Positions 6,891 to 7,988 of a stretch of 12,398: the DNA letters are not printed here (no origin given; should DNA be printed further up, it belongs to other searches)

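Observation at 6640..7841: EncFtn-encapsulin iron-storage nanocompartment operon with an intact cargo-loading peptide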

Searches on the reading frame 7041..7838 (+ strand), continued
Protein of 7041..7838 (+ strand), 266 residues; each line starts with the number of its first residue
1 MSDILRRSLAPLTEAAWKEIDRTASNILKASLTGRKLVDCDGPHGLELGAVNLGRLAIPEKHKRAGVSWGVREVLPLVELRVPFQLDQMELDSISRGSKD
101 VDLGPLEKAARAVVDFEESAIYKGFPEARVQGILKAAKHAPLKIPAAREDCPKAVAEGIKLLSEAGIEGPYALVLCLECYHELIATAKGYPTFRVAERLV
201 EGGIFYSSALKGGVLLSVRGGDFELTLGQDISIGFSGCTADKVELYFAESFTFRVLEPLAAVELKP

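Call 53: fold_search(model_id=the predicted structure, library=pdb)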
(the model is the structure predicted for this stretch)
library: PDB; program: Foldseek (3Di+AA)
matches with E <= 10: 692; with E <= 0.001: 298
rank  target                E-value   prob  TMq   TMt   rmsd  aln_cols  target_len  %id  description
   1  7oe2_A                9.6e-33  1.00  0.93  0.93   1.8       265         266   46  Model of closed pentamer of the Haliangium ochraceum encapsulin from symmetry expansion of icosahedral single particle (released 2022-02-09)
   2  9bkx_C                6.6e-32  1.00  0.94  0.94   1.6       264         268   38  Mycobacterium tuberculosis encapsulin in complex with DyP (released 2024-12-11)
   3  9e5e_A                7.9e-32  1.00  0.92  0.92   2.0       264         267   43  Escherichia coli DyP peroxidase-loaded encapsulin shell (released 2025-03-19)
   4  7phm_0                1.5e-31  1.00  0.93  0.94   1.7       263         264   38  Cryo-EM structure of Mycobacterium tuberculosis encapsulin (released 2022-07-20)
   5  9bkx_E                1.6e-31  1.00  0.94  0.92   1.7       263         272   38  Mycobacterium tuberculosis encapsulin in complex with DyP (released 2024-12-11)
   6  9bkx_D                1.8e-31  1.00  0.94  0.94   1.6       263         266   38  Mycobacterium tuberculosis encapsulin in complex with DyP (released 2024-12-11)
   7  8u50                  2.2e-31  1.00  0.94  0.94   1.7       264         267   41  Klebsiella pneumoniae DyP peroxidase-loaded encapsulin shell (released 2024-04-24)
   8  9bkx_A                2.3e-31  1.00  0.94  0.93   1.7       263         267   38  Mycobacterium tuberculosis encapsulin in complex with DyP (released 2024-12-11)
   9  7p1t_A                2.6e-31  1.00  0.93  0.93   1.8       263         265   38  Cryo-EM structure of encapsulin from Mycobacterium tuberculosis (released 2022-07-13)
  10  7kq5                  2.6e-31  1.00  0.90  0.90   2.4       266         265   39  Cryo-EM structure of a thermostable encapsulin from T. maritima (released 2021-04-28)
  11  7odw                  4.0e-31  1.00  0.93  0.94   1.8       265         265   46  Model of Haliangium ochraceum encapsulin from icosahedral single particle reconstruction (released 2022-03-09)
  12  6i9g_A                4.8e-31  1.00  0.94  0.94   1.7       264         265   38  Crystal structure of encapsulin from Mycolicibacterium hassiacum (released 2019-12-04)
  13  9fna_A                6.1e-31  1.00  0.92  0.93   1.9       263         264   38  CryoEM structure of Encapsulin::tdNfsB with an open pore state (released 2025-03-19)
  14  9i8d                  2.4e-30  1.00  0.94  0.95   1.6       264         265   38  Structure of Encapsulin from Arthrobacter sp. (released 2025-05-21)
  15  7boj                  2.6e-30  1.00  0.93  0.93   1.9       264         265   38  Cryo-EM structure of the encapsulin shell from Mycobacterium smegmatis (released 2021-03-24)
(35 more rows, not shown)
